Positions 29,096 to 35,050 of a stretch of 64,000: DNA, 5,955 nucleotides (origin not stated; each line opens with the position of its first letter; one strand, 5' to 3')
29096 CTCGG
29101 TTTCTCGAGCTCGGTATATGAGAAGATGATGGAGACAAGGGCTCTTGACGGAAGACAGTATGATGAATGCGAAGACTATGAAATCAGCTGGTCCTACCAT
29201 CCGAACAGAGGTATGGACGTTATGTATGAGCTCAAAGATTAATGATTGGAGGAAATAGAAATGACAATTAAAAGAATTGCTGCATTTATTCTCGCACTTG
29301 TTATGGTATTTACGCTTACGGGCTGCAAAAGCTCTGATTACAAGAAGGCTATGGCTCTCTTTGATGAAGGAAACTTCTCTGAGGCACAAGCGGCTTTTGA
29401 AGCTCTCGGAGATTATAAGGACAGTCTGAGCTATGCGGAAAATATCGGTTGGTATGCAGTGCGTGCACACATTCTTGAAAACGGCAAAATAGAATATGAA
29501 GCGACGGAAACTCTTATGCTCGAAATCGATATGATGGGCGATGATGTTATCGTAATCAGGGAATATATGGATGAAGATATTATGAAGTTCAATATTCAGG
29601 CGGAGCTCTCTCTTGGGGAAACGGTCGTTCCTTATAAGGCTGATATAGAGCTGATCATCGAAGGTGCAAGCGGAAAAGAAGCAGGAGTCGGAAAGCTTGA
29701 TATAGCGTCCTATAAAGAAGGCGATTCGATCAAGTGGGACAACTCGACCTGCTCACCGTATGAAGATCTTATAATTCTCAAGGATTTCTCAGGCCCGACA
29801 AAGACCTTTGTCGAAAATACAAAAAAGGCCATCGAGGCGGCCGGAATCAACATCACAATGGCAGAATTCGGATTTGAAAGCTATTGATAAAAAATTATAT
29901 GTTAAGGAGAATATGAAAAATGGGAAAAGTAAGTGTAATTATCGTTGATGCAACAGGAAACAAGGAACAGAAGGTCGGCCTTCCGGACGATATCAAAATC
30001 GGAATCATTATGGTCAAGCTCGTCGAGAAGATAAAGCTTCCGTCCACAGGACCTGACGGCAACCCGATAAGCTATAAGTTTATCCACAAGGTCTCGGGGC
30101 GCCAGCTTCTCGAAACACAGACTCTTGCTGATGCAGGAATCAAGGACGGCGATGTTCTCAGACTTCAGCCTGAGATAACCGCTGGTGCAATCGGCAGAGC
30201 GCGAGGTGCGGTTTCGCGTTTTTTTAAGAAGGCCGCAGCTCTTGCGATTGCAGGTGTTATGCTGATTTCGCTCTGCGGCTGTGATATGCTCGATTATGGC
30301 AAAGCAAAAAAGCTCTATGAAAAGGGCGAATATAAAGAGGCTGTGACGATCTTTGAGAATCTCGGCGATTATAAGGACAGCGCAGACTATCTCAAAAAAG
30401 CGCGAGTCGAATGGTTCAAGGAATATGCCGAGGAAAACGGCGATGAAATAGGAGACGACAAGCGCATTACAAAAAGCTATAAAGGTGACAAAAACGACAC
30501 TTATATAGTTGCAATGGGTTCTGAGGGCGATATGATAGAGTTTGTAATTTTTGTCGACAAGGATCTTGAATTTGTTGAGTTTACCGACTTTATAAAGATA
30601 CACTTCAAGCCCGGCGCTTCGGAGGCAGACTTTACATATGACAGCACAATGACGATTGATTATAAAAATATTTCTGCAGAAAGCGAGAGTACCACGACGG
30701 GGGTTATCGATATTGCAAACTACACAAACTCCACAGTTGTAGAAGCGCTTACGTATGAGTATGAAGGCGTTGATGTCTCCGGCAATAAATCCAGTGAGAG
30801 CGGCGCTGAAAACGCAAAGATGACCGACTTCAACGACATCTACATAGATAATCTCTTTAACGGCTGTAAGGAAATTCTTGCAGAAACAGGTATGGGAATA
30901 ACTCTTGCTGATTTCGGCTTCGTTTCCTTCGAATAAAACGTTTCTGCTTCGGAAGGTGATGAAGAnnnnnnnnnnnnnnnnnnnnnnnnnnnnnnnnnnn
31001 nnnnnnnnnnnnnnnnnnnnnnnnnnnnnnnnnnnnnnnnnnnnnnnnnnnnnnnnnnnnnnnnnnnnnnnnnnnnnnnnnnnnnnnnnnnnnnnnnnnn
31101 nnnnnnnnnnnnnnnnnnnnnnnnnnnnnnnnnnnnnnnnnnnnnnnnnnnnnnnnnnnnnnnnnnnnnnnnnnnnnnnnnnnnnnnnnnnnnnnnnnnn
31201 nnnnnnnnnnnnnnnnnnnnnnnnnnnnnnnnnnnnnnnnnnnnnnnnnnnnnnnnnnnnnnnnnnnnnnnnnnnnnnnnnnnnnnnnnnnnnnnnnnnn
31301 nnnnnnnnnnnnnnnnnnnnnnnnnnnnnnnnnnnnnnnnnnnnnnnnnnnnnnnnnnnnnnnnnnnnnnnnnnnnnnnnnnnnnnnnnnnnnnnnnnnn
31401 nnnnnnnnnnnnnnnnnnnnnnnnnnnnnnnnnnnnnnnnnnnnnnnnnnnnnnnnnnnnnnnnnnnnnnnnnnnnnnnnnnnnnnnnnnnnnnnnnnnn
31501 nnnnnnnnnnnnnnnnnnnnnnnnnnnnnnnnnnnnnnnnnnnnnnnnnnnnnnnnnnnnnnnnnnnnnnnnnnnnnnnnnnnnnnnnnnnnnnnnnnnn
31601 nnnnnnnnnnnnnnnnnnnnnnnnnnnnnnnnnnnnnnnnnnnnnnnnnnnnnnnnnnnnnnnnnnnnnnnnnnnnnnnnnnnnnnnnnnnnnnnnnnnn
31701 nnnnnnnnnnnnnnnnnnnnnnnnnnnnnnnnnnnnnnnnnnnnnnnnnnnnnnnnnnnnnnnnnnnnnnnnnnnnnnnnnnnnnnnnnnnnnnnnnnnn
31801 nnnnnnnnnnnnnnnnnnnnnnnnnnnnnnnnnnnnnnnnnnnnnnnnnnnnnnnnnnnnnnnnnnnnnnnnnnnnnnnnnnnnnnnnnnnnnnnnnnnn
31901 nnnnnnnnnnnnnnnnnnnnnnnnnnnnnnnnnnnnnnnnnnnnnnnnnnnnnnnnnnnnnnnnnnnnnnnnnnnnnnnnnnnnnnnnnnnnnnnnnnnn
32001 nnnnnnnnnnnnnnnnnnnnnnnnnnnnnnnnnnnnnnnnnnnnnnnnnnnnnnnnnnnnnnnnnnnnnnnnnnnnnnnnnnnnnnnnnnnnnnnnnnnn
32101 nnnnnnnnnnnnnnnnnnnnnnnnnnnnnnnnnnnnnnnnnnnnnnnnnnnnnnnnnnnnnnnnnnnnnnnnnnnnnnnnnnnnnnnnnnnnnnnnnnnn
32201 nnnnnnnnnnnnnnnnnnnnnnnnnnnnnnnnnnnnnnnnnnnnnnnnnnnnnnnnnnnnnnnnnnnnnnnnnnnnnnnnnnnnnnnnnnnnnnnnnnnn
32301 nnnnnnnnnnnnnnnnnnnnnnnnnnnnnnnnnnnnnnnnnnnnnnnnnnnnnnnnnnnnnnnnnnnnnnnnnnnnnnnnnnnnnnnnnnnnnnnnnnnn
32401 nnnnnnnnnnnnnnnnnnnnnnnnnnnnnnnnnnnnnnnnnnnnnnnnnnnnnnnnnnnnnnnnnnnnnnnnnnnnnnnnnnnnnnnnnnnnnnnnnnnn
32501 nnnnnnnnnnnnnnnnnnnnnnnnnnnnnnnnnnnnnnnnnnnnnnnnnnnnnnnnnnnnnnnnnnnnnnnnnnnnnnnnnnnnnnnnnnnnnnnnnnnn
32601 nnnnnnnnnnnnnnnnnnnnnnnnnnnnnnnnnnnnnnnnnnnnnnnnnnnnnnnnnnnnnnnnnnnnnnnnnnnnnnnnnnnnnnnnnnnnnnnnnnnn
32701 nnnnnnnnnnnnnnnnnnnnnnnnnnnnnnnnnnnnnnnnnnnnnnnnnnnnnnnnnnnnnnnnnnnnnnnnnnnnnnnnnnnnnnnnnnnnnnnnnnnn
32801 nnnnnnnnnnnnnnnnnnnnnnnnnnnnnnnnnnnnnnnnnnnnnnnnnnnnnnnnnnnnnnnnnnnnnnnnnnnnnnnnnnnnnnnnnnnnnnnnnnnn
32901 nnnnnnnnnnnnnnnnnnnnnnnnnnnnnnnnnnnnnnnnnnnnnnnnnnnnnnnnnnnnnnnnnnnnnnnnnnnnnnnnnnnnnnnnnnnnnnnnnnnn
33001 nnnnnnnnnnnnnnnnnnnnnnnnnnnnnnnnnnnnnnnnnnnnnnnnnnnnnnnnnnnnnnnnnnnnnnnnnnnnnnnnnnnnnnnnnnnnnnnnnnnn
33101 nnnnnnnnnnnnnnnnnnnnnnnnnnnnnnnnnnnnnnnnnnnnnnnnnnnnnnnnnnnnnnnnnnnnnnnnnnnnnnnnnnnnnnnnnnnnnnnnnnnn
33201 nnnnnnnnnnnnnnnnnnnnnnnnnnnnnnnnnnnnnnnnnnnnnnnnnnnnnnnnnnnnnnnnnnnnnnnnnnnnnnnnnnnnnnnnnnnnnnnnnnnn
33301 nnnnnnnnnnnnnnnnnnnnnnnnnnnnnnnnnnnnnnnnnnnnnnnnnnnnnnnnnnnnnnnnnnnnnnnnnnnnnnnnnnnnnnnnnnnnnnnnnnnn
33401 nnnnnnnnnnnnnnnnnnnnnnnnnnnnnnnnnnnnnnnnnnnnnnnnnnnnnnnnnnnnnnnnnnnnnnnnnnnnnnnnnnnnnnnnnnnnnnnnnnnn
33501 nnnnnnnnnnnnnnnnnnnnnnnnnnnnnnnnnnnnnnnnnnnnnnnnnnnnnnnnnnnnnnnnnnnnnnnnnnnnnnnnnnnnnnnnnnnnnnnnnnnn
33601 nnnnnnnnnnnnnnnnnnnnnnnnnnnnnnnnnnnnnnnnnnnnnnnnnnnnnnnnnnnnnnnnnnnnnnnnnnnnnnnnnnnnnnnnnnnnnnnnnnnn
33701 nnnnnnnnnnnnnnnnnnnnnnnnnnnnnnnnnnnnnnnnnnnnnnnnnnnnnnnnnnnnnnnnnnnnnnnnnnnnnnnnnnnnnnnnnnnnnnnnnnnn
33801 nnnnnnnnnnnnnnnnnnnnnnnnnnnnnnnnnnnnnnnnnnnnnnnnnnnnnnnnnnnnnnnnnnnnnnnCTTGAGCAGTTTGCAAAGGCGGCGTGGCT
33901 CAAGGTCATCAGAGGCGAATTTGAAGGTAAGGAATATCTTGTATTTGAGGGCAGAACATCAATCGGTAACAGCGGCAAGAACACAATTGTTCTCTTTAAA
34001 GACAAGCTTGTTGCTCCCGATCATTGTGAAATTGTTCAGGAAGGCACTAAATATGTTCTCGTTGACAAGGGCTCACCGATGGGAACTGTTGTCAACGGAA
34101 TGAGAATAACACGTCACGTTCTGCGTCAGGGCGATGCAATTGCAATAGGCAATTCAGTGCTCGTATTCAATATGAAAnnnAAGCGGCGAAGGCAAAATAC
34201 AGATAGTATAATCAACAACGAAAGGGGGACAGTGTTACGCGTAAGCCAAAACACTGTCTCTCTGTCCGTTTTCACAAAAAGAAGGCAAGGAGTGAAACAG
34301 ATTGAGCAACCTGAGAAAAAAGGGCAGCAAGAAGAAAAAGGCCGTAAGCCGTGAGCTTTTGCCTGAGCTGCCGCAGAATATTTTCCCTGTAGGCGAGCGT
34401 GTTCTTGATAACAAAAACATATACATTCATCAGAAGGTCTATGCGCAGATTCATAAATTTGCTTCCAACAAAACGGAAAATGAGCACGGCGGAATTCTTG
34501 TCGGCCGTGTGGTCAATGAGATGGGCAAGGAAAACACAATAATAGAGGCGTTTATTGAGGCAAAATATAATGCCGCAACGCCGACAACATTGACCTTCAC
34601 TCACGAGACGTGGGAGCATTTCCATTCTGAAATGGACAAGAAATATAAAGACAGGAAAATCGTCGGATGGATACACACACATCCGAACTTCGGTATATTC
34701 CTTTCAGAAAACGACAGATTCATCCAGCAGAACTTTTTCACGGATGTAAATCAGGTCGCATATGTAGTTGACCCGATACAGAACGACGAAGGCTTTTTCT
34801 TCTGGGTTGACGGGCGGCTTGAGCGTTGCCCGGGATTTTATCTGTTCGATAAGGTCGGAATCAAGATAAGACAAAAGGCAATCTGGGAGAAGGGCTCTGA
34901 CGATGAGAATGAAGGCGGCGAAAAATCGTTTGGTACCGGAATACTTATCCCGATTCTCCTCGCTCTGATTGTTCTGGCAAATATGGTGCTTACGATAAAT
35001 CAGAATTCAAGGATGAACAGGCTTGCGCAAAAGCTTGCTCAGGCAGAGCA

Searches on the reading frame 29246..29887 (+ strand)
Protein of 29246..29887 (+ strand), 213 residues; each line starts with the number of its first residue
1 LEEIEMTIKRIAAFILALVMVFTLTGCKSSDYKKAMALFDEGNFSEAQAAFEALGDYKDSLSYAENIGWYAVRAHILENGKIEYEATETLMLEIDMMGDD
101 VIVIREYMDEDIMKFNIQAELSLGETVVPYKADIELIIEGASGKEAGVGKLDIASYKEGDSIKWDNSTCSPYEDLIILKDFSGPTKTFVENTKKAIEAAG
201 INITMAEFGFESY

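Call 3: search_protein_families(library=pfam, proteins=[window:29246-29887:+], max_evalue=0.01)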
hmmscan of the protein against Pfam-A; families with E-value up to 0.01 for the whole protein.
window:29246-29887:+ (213 aa): 0 families

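Call 4: search_protein_families(library=padloc, proteins=[window:29246-29887:+], max_evalue=0.01)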
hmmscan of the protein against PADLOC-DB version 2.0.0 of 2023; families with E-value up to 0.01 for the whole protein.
window:29246-29887:+ (213 aa): 0 families

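Call 50: search_protein_families(library=ncbifam, proteins=[window:29246-29887:+], max_evalue=0.01)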
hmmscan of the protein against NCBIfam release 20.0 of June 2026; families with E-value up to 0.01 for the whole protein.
window:29246-29887:+ (213 aa): 1 family
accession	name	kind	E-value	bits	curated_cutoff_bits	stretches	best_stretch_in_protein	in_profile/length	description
TIGR04389.1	Lepto_lipo_1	subfamily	0.0066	16.3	100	0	10-31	2-23/201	lipoprotein, tandem type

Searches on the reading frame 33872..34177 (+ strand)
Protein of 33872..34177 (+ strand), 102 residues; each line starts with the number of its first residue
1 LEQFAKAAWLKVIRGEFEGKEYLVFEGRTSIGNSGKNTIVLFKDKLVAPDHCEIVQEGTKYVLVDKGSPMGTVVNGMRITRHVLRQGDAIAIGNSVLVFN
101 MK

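Call 32: search_solved_structures(query=window:33872-34177:+, max_evalue=0.01, show_alignments=2)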
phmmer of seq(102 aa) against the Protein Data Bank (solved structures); distinct sequences matched with E-value up to 0.01: 18.
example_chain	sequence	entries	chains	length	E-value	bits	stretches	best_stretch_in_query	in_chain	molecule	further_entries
6i2q_B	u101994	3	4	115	5.2e-08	36.5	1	7-99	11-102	Glycogen accumulation regulator GarA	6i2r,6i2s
8p5r_G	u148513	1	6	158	1.2e-07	35.3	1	7-99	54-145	Glycogen accumulation regulator GarA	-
2kkl_A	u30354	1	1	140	7.4e-07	32.7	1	8-99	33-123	Uncharacterized protein Mb1858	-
2kfu_A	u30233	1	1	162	7.8e-07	32.7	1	8-99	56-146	Rv1827 pThr 22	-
6i2p_D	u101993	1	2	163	8e-07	32.6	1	8-99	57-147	Glycogen accumulation regulator GarA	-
7rj3_A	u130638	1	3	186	1.1e-06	32.2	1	8-99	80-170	Glycogen accumulation regulator GarA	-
2lc1_A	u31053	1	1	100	1.3e-05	28.8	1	17-101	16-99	Putative uncharacterized protein TB39.8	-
3po8_A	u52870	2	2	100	1.3e-05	28.7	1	17-101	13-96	Putative uncharacterized protein TB39.8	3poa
2kb3_A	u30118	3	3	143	1.9e-05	28.3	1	6-99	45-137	Oxoglutarate dehydrogenase inhibitor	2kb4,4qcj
8p5x_G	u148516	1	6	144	1.9e-05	28.2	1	6-99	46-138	Oxoglutarate dehydrogenase inhibitor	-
6cah_A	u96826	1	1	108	2.2e-05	28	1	26-99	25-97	ABC transporter ATP-binding/permease protein Rv1747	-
3oun_A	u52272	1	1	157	0.00011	25.8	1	17-98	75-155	Putative uncharacterized protein TB39.8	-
6hc1_A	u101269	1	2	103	0.00012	25.7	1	17-99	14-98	GGDEF domain protein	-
6hc0_B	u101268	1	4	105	0.00012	25.6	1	17-99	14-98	GGDEF domain protein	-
3gqs_A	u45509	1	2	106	0.00017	25.2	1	9-97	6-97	Adenylate cyclase-like protein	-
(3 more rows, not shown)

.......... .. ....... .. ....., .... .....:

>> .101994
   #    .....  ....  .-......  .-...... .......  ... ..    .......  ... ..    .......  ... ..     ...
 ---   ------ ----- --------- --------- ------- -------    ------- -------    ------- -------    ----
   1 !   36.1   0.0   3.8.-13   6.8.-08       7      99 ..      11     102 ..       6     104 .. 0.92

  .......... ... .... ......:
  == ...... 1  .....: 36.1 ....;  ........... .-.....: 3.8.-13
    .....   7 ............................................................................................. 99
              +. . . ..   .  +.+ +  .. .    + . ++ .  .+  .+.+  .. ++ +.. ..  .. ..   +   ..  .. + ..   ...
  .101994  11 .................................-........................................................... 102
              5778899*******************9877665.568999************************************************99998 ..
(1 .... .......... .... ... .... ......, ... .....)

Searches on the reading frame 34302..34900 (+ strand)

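Call 89: search_solved_structures(query=window:34302-34900:+, max_evalue=0.01, show_alignments=1)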
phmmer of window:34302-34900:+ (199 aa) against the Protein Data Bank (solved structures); distinct sequences matched with E-value up to 0.01: 21.
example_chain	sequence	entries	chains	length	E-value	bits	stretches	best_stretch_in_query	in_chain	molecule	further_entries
6fjv_A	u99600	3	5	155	4.2e-09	40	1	40-160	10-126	26S proteasome regulatory subunit N11-like protein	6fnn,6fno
6fju_A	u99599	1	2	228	8.5e-09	39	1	39-160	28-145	26S proteasome regulatory subunit N11-like protein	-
5u4p_B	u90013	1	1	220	8.6e-08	35.7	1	62-165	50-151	26S proteasome regulatory subunit RPN11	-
4ocl_B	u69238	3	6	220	8.6e-08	35.7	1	62-165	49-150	26S proteasome regulatory subunit RPN11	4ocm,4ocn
5w83_B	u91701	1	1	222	8.8e-08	35.7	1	62-165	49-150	Ubiquitin carboxyl-terminal hydrolase RPN11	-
4owp_B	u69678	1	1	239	1e-07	35.5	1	62-165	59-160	26S proteasome regulatory subunit RPN11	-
4o8x_B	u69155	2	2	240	1e-07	35.5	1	62-165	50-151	26S proteasome regulatory subunit RPN11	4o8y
6fvt_V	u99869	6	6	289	1.6e-07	34.9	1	64-165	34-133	Ubiquitin carboxyl-terminal hydrolase RPN11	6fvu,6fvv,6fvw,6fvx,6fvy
3jck_G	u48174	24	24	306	1.7e-07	34.8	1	63-164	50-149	Ubiquitin carboxyl-terminal hydrolase RPN11 | 26S PROTEASOME REGULATORY SUBUNIT RPN11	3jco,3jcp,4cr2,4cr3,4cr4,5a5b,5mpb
8amz_V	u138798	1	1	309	5.2e-07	33.2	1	49-165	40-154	26S proteasome regulatory subunit RPN11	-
22mm_c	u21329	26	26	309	2.6e-06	30.9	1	115-165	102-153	26S proteasome non-ATPase regulatory subunit 14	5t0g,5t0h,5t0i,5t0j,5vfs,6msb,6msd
12bm_c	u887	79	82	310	2.7e-06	30.9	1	115-165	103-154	26S proteasome non-ATPase regulatory subunit 14 | Proteasome (Prosome, macropain) 26S subunit, non-ATPase, 14 | RPN11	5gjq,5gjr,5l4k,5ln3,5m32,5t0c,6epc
5vfp_c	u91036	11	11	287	2.7e-06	30.9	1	115-165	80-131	26S proteasome non-ATPase regulatory subunit 14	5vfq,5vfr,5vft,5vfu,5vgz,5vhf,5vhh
8usb_c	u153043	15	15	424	4.4e-06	30.2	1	115-165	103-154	26S proteasome non-ATPase regulatory subunit 14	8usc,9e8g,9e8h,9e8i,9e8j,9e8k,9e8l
9w39_c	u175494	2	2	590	6.2e-06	29.7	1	115-164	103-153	Ubiquitin C-terminal hydrolase PSMD14,Uncharacterized protein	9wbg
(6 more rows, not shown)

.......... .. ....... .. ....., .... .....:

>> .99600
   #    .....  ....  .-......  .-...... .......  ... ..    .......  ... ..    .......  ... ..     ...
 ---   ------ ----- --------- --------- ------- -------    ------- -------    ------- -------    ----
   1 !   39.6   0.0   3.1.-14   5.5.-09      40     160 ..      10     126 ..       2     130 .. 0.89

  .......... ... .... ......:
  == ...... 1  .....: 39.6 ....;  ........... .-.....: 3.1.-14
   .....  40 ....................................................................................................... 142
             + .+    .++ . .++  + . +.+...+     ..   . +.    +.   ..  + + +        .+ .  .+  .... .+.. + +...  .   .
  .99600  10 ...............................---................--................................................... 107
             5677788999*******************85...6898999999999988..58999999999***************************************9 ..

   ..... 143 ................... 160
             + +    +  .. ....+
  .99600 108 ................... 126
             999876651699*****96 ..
